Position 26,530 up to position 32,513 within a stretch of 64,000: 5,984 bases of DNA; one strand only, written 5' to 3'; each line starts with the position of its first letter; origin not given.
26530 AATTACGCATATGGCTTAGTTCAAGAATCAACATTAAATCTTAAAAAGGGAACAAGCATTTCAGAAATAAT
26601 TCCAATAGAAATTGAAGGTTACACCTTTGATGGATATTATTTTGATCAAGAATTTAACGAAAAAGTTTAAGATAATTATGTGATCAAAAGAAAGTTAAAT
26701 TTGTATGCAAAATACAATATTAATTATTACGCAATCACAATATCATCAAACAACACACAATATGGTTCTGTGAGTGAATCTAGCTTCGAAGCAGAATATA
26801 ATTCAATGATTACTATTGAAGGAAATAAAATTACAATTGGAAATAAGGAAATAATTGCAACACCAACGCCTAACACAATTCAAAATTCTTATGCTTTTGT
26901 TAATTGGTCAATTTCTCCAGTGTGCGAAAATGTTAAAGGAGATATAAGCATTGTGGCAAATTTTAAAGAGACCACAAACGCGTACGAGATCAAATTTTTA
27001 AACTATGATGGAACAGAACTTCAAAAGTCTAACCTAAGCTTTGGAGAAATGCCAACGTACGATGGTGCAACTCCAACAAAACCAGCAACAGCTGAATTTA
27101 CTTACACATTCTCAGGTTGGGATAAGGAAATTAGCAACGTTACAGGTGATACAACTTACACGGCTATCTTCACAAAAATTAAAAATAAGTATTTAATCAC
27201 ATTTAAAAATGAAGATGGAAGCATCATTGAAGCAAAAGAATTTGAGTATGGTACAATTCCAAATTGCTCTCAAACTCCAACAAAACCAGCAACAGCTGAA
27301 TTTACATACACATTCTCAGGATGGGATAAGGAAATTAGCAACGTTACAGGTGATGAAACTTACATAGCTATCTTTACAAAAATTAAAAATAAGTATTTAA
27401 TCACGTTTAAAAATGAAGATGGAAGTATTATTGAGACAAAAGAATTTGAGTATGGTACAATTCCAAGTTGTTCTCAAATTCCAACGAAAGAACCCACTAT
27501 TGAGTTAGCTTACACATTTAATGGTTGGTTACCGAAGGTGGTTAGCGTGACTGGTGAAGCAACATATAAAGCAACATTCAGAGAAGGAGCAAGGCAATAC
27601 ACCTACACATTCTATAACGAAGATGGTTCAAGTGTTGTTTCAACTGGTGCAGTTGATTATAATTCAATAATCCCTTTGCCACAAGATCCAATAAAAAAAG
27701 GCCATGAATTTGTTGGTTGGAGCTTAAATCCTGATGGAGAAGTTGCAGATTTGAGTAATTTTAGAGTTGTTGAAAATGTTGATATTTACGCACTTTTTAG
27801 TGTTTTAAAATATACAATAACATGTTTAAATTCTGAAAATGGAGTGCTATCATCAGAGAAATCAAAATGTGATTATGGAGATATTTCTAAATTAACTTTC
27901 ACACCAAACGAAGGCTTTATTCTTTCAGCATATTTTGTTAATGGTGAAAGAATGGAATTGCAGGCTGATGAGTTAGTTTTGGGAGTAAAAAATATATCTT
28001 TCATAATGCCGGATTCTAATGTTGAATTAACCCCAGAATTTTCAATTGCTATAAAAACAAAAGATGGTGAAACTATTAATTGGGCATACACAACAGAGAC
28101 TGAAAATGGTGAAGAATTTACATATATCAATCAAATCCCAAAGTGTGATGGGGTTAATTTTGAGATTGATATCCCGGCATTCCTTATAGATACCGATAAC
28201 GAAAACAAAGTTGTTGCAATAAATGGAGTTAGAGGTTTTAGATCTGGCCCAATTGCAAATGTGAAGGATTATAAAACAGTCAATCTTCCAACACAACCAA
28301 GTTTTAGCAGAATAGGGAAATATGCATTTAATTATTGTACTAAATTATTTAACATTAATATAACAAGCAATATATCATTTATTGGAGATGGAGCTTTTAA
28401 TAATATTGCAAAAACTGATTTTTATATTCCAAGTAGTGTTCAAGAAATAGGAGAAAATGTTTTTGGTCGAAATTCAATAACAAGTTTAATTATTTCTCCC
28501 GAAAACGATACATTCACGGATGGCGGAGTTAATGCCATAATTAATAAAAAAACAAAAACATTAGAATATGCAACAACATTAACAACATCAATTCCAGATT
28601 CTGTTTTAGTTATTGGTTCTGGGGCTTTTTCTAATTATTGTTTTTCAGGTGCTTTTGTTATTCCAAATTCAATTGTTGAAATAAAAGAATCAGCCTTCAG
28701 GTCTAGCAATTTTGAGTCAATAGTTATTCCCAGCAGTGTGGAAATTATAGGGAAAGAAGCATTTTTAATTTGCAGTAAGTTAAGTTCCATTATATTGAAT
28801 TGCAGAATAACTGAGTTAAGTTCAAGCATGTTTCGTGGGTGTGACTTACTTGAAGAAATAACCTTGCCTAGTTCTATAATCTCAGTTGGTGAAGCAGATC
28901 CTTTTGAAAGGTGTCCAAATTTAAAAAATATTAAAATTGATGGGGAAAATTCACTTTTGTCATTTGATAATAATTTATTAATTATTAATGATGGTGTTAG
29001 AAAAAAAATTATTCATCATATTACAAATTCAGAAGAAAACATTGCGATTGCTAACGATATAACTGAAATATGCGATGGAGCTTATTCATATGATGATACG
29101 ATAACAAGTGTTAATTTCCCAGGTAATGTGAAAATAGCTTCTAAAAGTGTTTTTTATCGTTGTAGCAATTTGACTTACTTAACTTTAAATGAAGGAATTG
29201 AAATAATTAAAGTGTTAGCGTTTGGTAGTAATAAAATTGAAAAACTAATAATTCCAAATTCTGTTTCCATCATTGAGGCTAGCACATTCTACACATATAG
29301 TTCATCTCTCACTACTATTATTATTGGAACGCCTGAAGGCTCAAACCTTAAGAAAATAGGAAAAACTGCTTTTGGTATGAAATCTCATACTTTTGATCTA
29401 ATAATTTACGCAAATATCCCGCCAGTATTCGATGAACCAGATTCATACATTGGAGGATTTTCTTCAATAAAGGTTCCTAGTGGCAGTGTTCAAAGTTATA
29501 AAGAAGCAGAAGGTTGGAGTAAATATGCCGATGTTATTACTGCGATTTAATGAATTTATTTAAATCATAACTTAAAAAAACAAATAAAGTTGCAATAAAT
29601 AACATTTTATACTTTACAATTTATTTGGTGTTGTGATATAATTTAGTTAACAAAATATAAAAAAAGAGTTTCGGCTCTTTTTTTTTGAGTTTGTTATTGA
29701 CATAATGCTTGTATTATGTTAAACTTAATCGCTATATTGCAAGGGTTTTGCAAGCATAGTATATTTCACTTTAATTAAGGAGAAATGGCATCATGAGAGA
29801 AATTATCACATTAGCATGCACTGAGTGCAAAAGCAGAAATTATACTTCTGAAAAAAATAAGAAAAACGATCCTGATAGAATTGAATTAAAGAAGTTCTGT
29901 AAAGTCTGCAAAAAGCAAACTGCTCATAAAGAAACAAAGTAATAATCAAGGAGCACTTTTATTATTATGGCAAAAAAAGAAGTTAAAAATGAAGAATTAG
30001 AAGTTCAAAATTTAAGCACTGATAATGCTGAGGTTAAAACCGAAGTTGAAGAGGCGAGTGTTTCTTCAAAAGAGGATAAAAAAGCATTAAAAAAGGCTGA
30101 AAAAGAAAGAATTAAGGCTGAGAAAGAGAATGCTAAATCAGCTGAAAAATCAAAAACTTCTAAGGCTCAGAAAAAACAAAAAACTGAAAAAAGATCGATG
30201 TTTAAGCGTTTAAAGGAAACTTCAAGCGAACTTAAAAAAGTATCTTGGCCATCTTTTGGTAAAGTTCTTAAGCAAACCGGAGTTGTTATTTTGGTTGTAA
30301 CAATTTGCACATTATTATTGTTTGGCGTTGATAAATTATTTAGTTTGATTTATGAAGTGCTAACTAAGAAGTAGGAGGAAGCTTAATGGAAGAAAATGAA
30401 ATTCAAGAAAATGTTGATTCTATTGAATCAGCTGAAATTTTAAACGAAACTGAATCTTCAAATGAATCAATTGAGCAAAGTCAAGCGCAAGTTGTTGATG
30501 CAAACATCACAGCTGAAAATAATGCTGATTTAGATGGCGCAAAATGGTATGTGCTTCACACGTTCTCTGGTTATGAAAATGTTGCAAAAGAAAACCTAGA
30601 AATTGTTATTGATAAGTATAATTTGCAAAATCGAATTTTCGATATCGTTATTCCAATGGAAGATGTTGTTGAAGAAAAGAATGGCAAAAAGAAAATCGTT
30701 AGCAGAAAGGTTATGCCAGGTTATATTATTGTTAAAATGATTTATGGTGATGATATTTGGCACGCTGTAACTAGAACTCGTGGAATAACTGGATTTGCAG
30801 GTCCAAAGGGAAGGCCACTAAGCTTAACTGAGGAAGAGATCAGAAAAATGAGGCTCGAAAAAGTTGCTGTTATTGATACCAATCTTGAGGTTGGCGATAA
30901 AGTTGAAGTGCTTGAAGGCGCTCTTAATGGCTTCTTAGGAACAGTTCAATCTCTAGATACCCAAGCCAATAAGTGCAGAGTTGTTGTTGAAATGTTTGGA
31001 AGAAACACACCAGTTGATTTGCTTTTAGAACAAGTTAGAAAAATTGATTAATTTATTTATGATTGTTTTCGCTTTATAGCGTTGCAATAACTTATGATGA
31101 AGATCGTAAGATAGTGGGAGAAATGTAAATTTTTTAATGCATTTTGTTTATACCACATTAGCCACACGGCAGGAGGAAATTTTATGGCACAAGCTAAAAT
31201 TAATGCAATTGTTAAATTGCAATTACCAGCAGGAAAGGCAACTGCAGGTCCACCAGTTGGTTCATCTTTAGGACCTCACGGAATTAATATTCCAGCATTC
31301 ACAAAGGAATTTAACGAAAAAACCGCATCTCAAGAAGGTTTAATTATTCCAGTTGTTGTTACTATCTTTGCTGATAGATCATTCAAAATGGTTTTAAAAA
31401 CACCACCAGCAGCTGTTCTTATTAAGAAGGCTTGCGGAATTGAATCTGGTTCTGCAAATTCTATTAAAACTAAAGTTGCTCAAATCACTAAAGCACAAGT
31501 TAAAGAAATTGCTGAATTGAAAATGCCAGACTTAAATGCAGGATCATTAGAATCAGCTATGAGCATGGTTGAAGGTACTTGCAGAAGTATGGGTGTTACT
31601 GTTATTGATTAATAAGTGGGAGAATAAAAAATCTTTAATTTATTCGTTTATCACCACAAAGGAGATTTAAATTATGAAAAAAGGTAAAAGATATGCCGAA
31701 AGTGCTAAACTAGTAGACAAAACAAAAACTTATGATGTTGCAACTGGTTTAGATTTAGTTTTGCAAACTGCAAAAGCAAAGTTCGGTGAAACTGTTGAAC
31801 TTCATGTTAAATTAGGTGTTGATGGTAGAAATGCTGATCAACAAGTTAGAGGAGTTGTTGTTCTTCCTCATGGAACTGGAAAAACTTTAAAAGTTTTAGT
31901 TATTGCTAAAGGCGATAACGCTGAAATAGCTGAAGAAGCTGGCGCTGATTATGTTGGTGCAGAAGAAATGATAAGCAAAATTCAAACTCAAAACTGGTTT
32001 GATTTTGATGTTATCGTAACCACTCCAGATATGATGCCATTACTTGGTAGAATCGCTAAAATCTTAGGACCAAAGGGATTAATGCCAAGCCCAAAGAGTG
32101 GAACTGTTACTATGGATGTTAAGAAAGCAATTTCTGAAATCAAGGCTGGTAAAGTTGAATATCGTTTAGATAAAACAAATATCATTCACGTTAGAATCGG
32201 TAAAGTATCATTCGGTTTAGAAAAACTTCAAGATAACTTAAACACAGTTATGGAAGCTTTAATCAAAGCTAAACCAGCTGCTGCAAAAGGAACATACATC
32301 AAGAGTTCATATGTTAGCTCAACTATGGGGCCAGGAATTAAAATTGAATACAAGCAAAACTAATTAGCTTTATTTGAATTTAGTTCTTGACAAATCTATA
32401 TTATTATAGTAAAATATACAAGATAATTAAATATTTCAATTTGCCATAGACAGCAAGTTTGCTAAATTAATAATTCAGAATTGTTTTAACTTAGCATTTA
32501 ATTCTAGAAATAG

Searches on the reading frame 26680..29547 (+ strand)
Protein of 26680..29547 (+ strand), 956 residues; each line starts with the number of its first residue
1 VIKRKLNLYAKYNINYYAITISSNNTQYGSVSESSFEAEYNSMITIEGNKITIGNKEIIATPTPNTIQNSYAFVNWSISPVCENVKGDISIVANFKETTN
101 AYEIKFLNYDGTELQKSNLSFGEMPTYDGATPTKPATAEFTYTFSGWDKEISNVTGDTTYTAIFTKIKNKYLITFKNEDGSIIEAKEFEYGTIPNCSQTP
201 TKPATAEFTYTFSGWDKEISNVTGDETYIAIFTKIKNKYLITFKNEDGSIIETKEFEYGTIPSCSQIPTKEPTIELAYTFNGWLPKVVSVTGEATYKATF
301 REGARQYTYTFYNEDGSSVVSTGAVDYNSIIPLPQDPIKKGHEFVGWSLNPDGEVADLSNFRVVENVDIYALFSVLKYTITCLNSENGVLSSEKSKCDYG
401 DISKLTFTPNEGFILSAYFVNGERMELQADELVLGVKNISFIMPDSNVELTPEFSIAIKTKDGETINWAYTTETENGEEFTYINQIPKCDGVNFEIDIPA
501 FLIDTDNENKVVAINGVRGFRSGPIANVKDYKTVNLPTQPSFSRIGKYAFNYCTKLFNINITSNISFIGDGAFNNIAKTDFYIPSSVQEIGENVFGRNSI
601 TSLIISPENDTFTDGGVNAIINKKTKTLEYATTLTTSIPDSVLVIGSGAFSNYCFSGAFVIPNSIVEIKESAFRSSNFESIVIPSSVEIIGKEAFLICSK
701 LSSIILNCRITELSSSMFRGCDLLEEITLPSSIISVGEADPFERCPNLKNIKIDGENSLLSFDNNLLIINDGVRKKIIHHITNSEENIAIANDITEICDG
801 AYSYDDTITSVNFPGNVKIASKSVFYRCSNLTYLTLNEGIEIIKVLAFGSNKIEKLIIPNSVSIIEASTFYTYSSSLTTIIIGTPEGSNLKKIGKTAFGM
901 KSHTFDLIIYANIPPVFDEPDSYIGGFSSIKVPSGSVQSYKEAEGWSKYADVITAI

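Call 40: search_protein_families(library=pfam, proteins=[window:26680-29547:+], max_evalue=0.01)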
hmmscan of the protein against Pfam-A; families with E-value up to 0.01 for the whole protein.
window:26680-29547:+ (956 aa): 4 families
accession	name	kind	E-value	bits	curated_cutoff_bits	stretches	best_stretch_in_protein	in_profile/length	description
PF13306.12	LRR_5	-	5.1e-47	159.4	27.7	3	635-749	15-127/127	BspA type Leucine rich repeat region (6 copies)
PF09479.16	Flg_new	-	5.9e-15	55.6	27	1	307-371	1-64/65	Listeria-Bacteroides repeat domain (List_Bact_rpt)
PF18998.6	Flg_new_2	-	7.6e-14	51.9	23.6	1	378-455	1-70/73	Divergent InlB B-repeat domain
PF13855.12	LRR_8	-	2.8e-07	30.6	27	0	705-757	7-59/61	Leucine rich repeat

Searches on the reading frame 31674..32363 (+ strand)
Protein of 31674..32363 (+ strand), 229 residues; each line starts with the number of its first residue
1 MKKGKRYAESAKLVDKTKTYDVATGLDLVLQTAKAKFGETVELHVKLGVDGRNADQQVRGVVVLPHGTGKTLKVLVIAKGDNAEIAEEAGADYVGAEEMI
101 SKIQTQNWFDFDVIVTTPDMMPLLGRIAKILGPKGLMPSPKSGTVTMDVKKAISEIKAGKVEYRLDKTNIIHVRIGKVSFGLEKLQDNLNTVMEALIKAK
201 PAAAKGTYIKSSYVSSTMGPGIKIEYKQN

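Call 18: find_encoding_contigs(protein=window:31674-32363:+, flank=10000, max_places=8)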
Protein window:31674-32363:+ (229 aa): no gene with exactly this product is on record in the collection.
